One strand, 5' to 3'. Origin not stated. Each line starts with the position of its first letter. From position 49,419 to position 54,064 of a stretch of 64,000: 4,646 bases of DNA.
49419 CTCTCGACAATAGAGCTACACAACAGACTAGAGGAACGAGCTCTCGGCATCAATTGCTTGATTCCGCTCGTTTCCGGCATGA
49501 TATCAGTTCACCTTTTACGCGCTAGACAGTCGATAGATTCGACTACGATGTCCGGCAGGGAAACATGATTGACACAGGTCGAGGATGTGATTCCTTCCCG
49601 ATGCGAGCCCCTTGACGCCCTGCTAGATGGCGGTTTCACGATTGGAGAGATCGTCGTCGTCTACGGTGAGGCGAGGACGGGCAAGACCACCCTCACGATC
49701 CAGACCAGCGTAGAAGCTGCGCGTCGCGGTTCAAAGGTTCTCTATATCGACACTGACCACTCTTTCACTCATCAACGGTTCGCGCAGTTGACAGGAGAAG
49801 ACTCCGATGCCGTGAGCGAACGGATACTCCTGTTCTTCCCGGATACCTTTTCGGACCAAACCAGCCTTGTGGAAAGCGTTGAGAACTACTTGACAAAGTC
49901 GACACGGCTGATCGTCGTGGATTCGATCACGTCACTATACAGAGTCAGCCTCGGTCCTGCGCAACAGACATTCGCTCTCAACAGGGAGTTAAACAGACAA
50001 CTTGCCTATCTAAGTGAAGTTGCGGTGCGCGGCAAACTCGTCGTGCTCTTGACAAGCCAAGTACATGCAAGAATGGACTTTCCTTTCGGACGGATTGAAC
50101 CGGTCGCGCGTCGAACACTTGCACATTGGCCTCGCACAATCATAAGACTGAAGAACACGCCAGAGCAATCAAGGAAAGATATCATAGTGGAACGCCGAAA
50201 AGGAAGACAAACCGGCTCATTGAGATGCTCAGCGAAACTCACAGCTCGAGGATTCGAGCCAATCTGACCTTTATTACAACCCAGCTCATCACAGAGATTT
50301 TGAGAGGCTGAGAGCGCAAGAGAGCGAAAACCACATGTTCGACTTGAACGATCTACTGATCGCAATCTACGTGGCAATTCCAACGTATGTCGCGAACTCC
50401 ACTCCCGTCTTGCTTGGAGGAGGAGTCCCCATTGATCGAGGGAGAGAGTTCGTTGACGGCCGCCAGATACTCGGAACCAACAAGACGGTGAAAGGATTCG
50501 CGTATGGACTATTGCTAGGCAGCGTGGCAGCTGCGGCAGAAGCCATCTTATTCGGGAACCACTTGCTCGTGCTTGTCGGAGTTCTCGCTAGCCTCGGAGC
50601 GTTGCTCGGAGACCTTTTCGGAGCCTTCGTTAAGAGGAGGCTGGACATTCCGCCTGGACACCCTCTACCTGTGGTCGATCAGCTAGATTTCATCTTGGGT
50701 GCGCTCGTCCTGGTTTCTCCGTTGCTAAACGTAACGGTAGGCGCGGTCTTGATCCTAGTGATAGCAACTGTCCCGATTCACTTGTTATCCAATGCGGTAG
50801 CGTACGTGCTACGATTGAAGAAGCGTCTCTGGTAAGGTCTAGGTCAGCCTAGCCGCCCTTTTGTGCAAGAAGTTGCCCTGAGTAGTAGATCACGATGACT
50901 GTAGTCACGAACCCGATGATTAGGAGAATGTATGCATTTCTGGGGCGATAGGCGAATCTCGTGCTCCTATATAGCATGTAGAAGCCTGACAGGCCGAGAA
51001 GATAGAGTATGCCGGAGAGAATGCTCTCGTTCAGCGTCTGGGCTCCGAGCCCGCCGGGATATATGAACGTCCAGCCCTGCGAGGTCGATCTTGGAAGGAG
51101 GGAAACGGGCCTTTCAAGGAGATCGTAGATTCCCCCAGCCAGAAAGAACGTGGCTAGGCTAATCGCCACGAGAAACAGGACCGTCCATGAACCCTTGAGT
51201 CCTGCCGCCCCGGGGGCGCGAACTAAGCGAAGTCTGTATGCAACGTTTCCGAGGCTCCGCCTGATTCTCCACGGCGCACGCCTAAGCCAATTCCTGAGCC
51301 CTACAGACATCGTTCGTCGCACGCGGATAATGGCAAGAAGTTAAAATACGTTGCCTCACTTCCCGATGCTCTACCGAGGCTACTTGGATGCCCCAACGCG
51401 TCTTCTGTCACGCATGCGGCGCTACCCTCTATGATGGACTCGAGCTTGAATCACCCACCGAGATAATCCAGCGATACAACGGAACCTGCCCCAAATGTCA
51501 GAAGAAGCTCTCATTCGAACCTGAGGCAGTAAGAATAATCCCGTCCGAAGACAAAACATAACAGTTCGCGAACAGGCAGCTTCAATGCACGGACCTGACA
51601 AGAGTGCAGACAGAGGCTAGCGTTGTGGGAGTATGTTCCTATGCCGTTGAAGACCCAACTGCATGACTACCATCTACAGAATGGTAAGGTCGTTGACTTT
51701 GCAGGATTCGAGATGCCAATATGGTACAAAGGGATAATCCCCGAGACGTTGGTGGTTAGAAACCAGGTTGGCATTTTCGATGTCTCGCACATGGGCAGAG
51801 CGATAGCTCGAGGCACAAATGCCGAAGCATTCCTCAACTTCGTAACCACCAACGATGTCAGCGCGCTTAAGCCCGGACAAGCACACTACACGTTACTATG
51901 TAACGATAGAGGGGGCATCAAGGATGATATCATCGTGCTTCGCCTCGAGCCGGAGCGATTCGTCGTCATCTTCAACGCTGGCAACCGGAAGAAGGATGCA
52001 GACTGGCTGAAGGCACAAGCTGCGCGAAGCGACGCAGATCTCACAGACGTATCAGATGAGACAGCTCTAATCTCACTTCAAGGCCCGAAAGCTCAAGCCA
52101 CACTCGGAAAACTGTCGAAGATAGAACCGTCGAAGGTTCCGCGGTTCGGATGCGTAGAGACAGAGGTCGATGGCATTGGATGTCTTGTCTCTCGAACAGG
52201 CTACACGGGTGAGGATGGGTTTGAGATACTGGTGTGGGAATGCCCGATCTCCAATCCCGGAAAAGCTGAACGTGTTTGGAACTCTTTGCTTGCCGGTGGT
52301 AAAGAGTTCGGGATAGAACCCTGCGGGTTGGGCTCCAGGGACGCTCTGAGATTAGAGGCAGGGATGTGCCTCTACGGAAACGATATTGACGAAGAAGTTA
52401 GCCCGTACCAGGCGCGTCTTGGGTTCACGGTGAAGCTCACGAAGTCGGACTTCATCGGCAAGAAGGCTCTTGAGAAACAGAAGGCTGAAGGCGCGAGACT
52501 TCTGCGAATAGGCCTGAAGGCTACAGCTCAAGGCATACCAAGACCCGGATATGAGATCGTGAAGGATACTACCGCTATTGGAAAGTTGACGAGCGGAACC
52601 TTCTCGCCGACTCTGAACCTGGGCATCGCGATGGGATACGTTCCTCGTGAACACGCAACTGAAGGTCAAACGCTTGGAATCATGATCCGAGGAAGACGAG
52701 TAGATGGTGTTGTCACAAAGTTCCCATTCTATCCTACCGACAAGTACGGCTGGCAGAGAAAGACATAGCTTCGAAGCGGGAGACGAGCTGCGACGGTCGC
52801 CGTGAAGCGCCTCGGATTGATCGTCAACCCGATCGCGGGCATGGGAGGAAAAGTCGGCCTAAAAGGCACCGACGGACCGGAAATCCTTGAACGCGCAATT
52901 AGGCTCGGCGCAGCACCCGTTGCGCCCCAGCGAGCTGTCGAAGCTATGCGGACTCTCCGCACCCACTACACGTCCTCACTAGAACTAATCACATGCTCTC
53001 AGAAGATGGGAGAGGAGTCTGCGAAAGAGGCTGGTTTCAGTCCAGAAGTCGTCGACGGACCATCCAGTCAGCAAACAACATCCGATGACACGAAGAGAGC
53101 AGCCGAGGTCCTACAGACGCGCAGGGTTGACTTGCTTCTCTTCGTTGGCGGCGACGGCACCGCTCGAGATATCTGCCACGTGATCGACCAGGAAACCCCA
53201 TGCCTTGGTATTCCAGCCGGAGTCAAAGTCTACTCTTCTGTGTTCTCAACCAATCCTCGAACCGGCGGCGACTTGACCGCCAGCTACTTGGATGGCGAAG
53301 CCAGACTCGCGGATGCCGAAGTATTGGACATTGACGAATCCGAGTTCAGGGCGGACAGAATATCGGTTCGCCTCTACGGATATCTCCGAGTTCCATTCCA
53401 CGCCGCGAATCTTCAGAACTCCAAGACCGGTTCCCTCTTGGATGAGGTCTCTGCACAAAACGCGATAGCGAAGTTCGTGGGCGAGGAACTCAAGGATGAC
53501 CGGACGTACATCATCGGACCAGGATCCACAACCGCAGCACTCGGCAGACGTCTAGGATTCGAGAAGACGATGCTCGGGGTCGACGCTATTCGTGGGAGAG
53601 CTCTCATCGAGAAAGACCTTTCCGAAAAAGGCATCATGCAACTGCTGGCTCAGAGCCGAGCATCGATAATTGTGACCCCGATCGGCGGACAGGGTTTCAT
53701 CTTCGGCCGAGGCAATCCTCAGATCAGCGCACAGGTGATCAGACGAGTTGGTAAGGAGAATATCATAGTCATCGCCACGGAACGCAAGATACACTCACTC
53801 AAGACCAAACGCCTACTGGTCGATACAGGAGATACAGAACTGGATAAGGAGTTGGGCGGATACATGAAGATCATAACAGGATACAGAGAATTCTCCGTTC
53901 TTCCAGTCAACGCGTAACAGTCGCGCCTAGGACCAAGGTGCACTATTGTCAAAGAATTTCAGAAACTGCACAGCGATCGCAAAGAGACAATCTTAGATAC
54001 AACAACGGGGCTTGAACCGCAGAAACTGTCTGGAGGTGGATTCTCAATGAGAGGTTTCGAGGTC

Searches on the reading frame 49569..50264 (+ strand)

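Call 72: search_protein_families(library=pfam, proteins=[window:49569-50264:+], max_evalue=0.001)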
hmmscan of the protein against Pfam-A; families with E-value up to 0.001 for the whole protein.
window:49569-50264:+ (232 aa): 13 families
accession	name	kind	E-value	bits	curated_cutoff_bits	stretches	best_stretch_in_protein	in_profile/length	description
PF08423.17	Rad51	-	5.4e-21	75.4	22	1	12-201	12-216/244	Rad51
PF06745.19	ATPase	-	2.2e-11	44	26.6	1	11-134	4-143/231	KaiC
PF00154.27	RecA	-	3.7e-11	43.4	27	1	9-171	34-194/262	recA bacterial DNA recombination protein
PF13481.12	AAA_25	-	1.3e-09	38.4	27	1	5-126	13-158/195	AAA domain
PF13479.12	AAA_24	-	2e-06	28.2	27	1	29-127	5-80/195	AAA domain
PF25199.1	nSTAND_NTPase5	-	5.1e-06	26.8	34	1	27-110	42-121/145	Novel STAND NTPase 5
PF01637.24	ATPase_2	-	6e-06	26.7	33.2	1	27-121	21-120/225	ATPase domain predominantly from Archaea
PF13191.12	AAA_16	-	6.8e-05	23.9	32.6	1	18-121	15-142/167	AAA ATPase domain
PF01656.29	CbiA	-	9e-05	22.9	25.4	1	28-107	1-65/125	CobQ/CobB/MinD/ParA nucleotide binding domain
PF13401.12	AAA_22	-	0.00026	21.7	27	1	28-130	7-97/130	AAA domain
PF05707.18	Zot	-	0.00032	20.7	20.3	1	28-142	2-105/197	Zonular occludens toxin (Zot)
PF13614.12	AAA_31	-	0.00055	20.4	27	1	37-105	13-74/177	AAA domain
PF01695.23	IstB_IS21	-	0.00057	19.9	24.1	1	29-77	95-143/238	IstB-like ATP binding protein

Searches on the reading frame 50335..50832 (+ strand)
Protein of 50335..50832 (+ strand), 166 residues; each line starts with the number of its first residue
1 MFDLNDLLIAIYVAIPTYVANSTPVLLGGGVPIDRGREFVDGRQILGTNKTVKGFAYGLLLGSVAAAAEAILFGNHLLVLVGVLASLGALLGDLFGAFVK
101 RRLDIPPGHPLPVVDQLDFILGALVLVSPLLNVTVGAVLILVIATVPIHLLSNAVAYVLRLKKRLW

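Call 72: search_protein_families(library=pfam, proteins=[window:50335-50832:+], max_evalue=0.001)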
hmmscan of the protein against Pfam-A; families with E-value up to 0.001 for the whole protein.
window:50335-50832:+ (166 aa): 2 families
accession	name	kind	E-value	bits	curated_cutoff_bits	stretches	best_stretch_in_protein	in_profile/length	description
PF01864.22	CarS-like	-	2.5e-41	142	22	1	7-166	5-175/175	CDP-archaeol synthase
PF01148.25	CTP_transf_1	-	1.3e-05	25.6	24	1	49-105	169-230/264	Cytidylyltransferase family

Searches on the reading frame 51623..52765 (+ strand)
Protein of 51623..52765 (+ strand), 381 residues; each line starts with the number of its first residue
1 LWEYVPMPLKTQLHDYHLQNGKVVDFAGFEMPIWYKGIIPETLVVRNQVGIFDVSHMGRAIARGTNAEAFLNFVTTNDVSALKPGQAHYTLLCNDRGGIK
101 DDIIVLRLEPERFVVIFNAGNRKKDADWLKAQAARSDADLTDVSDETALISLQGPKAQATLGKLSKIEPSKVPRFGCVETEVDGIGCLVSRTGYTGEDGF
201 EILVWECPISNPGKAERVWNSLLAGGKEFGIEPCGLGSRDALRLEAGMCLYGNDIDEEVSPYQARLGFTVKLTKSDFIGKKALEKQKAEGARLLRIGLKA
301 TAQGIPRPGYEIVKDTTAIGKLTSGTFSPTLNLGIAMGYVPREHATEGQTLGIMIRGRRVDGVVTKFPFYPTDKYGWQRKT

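Call 72: search_protein_families(library=pfam, proteins=[window:51623-52765:+], max_evalue=0.001)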
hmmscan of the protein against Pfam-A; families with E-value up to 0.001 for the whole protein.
window:51623-52765:+ (381 aa): 2 families
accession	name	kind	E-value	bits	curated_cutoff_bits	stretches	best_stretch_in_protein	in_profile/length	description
PF01571.26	GCV_T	-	4.5e-88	295.2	25.6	1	14-268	2-254/255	Aminomethyltransferase folate-binding domain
PF08669.17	GCV_T_C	-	5e-20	71.6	25.9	1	296-370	4-79/80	Glycine cleavage T-protein C-terminal barrel domain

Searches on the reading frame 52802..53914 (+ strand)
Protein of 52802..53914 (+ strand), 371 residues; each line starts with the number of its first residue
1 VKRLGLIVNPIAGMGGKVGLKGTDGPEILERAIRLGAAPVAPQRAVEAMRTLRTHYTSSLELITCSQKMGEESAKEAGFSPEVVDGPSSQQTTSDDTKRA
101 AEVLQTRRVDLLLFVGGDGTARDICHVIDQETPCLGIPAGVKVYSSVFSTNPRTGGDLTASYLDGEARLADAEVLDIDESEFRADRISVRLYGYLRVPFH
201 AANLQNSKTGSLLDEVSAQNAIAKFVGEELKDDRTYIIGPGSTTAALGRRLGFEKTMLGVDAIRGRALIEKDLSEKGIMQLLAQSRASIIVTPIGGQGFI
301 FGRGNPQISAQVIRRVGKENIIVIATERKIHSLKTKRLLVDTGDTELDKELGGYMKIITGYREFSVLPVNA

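Call 72: search_protein_families(library=pfam, proteins=[window:52802-53914:+], max_evalue=0.001)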
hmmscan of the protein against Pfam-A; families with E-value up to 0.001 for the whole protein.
window:52802-53914:+ (371 aa): 3 families
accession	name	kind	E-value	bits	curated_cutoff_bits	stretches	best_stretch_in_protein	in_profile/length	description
PF20143.4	NAD_kinase_C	-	6.8e-21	74.7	23.7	1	232-368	2-125/126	ATP-NAD kinase C-terminal domain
PF01513.26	NAD_kinase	-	1.5e-20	74.2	25.5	1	4-155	1-119/130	ATP-NAD kinase N-terminal domain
PF00781.29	DAGK_cat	-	6.2e-06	26.3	23.6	1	90-140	37-90/125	Diacylglycerol kinase catalytic domain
